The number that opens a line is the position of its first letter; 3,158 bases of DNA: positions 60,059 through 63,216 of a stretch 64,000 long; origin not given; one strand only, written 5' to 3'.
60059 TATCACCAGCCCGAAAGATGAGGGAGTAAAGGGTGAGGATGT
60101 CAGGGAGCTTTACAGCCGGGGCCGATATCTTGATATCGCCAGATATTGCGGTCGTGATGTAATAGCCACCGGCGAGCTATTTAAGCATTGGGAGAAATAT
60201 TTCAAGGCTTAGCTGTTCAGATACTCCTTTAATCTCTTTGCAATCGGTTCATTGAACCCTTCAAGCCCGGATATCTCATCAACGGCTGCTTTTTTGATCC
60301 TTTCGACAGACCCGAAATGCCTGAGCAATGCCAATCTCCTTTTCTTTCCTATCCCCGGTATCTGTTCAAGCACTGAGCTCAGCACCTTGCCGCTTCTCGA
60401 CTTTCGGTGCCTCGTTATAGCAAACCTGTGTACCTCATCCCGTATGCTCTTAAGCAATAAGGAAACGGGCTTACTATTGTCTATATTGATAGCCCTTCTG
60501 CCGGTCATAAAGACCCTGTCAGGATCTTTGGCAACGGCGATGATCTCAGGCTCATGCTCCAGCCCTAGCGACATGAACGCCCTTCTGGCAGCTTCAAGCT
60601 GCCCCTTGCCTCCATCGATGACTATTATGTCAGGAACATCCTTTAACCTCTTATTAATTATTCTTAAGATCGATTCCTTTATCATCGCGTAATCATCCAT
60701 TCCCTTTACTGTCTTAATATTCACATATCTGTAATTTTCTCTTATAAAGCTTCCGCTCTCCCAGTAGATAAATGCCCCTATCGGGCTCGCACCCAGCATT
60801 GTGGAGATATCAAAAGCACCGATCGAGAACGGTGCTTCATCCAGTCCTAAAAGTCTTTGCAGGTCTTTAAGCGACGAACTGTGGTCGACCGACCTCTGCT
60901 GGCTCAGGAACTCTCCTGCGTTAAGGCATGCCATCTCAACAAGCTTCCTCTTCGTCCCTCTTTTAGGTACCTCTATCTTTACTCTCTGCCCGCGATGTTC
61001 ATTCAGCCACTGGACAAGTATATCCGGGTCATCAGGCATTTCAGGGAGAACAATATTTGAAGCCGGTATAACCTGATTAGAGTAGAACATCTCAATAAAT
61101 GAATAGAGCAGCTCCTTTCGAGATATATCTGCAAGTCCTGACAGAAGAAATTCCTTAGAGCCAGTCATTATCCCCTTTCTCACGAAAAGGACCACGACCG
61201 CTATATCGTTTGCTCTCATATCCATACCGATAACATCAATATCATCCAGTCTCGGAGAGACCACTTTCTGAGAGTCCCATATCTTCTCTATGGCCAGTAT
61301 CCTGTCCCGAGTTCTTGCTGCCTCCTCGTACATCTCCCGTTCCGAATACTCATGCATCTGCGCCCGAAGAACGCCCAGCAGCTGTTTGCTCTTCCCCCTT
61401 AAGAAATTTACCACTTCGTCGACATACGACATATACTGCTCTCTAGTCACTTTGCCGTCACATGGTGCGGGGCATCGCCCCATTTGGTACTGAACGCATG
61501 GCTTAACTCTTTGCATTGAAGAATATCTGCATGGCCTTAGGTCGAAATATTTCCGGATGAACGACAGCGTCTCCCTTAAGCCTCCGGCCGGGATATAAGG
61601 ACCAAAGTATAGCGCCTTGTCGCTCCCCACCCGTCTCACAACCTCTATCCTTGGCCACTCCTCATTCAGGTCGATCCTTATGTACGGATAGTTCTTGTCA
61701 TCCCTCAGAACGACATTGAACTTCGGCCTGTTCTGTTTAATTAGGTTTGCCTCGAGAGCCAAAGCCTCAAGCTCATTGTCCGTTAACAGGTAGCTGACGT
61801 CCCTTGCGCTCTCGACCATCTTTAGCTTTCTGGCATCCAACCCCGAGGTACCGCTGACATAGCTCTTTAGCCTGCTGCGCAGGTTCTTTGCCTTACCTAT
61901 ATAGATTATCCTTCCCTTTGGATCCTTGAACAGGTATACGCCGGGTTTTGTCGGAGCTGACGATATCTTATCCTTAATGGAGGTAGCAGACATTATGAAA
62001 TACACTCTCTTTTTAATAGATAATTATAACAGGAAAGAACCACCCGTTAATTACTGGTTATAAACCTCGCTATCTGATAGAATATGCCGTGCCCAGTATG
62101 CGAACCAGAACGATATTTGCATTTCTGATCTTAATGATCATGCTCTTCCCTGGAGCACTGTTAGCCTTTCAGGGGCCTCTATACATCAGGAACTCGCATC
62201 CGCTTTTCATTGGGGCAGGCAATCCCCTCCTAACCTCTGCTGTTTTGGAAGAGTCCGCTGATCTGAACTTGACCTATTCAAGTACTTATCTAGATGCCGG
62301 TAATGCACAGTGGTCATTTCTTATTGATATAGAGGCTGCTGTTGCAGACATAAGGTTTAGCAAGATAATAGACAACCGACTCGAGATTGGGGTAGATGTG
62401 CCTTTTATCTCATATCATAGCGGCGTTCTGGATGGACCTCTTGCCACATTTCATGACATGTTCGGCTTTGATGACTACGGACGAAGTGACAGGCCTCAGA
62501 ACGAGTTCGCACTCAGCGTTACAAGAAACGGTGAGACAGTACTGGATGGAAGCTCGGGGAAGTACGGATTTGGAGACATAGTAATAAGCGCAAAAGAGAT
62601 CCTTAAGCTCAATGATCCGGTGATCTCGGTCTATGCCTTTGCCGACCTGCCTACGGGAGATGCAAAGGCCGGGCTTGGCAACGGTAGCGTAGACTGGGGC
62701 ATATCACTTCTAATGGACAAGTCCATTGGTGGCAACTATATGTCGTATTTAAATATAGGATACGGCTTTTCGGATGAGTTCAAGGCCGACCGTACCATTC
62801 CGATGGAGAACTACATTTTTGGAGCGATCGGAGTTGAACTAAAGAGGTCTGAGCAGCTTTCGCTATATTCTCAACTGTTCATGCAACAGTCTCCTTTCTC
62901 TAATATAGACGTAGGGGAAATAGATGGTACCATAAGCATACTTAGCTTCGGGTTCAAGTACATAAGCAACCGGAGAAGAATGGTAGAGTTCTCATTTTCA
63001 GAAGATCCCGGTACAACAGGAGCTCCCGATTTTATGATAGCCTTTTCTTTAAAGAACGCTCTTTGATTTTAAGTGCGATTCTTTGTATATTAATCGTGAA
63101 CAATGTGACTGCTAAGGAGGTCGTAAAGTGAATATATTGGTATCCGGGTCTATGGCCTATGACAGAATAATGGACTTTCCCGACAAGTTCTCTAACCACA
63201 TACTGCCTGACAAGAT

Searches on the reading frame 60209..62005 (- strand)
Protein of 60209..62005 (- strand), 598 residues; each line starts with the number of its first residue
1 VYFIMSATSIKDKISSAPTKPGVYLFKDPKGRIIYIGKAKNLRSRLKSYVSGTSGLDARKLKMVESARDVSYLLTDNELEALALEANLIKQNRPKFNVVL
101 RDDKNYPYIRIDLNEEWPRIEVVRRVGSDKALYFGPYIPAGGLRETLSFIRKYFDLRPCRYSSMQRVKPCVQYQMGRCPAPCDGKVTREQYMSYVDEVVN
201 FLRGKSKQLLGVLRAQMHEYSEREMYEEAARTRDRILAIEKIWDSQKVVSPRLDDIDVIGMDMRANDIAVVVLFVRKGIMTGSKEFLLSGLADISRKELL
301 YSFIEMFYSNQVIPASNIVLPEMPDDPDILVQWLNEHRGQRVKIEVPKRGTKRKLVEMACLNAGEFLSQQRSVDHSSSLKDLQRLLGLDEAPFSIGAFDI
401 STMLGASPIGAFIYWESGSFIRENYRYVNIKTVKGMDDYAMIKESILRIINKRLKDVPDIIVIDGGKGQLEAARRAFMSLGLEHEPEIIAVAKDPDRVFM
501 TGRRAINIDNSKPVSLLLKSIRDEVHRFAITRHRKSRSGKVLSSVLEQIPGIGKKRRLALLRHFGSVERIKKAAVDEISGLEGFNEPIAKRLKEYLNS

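Call 60: search_protein_families(library=pfam, proteins=[window:60209-62005:-], max_evalue=0.00001)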
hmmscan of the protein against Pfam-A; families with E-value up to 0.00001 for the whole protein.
window:60209-62005:- (598 aa): 5 families
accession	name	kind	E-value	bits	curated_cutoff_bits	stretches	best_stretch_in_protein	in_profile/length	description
PF08459.17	UvrC_RNaseH_dom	-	3.1e-37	128.3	22.3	1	383-530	1-159/159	UvrC RNAse H endonuclease domain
PF22920.2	UvrC_RNaseH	-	5.5e-30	104.1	24.3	1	255-369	1-115/116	UvrC Ribonuclease H-like domain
PF14520.12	HHH_5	-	3.9e-11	43.7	27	1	545-596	3-55/57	Helix-hairpin-helix domain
PF01541.30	GIY-YIG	-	8.5e-10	39.2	22.6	1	21-97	2-78/78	GIY-YIG catalytic domain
PF02151.25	UVR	-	1.5e-07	31.3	21.5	1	208-241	2-35/36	UvrB/uvrC motif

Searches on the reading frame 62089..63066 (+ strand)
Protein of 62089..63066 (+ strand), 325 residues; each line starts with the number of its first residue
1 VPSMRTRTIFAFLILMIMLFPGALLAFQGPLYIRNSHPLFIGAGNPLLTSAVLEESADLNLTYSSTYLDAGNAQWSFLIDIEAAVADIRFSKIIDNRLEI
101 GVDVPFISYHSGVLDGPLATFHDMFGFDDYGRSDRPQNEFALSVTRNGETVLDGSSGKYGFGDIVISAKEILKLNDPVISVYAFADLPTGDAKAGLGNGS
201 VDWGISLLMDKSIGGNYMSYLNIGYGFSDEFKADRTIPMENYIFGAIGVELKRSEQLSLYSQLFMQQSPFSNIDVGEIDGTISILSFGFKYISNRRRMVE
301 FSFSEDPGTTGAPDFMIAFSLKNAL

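Call 60: search_protein_families(library=pfam, proteins=[window:62089-63066:+], max_evalue=0.00001)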
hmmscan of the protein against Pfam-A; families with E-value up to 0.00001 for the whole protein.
window:62089-63066:+ (325 aa): 1 family
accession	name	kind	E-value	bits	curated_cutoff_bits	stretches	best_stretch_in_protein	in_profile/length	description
PF11383.14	DUF3187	-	4.1e-25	89.1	24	1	29-322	24-317/320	Protein of unknown function (DUF3187)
